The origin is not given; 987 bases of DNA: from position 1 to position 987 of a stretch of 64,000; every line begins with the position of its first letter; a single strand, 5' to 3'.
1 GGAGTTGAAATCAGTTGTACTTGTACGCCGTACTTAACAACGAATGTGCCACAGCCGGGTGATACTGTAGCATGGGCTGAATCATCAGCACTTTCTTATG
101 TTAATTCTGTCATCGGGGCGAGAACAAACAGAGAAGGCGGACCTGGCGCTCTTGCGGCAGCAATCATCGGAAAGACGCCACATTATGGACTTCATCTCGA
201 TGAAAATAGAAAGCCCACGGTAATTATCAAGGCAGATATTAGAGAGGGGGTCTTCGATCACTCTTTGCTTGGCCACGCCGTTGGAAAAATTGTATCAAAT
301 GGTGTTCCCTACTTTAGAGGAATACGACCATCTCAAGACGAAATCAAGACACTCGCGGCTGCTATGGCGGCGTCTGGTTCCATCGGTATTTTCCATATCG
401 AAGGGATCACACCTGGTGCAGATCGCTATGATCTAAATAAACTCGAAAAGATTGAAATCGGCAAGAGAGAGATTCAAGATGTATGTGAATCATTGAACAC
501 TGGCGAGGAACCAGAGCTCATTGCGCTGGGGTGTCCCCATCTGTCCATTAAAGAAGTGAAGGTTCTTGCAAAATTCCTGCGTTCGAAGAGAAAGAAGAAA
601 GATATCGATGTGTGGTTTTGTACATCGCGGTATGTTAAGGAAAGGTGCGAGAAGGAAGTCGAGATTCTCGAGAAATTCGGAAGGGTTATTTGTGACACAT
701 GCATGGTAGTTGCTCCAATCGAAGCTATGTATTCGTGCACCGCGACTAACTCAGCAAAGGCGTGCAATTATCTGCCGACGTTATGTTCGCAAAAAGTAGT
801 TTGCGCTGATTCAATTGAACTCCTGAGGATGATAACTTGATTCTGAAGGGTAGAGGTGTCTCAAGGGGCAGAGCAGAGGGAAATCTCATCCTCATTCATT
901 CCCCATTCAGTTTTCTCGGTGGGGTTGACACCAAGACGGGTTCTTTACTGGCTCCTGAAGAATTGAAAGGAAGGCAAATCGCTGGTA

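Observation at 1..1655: Aconitase-X large and small subunit pair, with the small subunit fused to a Nudix hydrolase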

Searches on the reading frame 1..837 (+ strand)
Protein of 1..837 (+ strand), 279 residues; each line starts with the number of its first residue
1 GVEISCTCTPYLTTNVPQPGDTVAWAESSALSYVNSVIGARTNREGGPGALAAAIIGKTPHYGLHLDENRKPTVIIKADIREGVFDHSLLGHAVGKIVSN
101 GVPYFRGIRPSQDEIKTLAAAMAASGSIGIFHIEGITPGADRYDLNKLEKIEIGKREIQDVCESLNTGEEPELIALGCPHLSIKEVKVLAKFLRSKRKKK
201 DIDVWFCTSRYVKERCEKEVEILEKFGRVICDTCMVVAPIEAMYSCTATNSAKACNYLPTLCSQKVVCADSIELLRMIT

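Call 4: search_protein_families(library=pfam, proteins=[window:1-837:+], max_evalue=0.01)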
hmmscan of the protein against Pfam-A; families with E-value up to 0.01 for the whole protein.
window:1-837:+ (279 aa): 1 family
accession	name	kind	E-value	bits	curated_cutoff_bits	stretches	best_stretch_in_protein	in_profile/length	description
PF04412.18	AcnX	-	5.5e-103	345.2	31.5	1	1-272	112-396/400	Aconitase X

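Call 5: search_protein_families(library=ncbifam, proteins=[window:1-837:+], max_evalue=0.01)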
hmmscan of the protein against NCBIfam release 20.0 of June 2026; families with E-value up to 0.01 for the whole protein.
window:1-837:+ (279 aa): 2 families
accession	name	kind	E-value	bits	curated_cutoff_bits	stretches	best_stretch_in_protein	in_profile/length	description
NF051439.1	C3LHypDHLhpIPSEAE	equivalog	1.8e-55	188.4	700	1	1-267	253-532/555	cis-3-hydroxy-L-proline dehydratase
TIGR00736.1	nifR3_rel_arch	hypoth_equivalog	0.0032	17.1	218.7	0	84-151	117-185/231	MJ0144 family RNA dihydrouridine synthase-like protein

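Call 32: search_solved_structures(query=window:1-837:+, show_alignments=2)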
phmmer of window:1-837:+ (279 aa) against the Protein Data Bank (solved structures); distinct sequences matched with E-value up to 0.001: 4.
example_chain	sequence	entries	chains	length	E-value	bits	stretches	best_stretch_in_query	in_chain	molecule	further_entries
7cnr_A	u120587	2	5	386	1.1e-72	247.8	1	1-259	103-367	DUF521 domain-containing protein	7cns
7d2r_A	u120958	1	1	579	7e-39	136.9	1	5-266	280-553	cis-3-hydroxy-L-proline dehydratase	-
7cnp_A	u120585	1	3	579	3.3e-37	131.4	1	5-266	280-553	cis-3-hydroxy-L-proline dehydratase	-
7cnq_A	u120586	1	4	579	3.3e-37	131.4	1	5-266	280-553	cis-3-hydroxy-L-proline dehydratase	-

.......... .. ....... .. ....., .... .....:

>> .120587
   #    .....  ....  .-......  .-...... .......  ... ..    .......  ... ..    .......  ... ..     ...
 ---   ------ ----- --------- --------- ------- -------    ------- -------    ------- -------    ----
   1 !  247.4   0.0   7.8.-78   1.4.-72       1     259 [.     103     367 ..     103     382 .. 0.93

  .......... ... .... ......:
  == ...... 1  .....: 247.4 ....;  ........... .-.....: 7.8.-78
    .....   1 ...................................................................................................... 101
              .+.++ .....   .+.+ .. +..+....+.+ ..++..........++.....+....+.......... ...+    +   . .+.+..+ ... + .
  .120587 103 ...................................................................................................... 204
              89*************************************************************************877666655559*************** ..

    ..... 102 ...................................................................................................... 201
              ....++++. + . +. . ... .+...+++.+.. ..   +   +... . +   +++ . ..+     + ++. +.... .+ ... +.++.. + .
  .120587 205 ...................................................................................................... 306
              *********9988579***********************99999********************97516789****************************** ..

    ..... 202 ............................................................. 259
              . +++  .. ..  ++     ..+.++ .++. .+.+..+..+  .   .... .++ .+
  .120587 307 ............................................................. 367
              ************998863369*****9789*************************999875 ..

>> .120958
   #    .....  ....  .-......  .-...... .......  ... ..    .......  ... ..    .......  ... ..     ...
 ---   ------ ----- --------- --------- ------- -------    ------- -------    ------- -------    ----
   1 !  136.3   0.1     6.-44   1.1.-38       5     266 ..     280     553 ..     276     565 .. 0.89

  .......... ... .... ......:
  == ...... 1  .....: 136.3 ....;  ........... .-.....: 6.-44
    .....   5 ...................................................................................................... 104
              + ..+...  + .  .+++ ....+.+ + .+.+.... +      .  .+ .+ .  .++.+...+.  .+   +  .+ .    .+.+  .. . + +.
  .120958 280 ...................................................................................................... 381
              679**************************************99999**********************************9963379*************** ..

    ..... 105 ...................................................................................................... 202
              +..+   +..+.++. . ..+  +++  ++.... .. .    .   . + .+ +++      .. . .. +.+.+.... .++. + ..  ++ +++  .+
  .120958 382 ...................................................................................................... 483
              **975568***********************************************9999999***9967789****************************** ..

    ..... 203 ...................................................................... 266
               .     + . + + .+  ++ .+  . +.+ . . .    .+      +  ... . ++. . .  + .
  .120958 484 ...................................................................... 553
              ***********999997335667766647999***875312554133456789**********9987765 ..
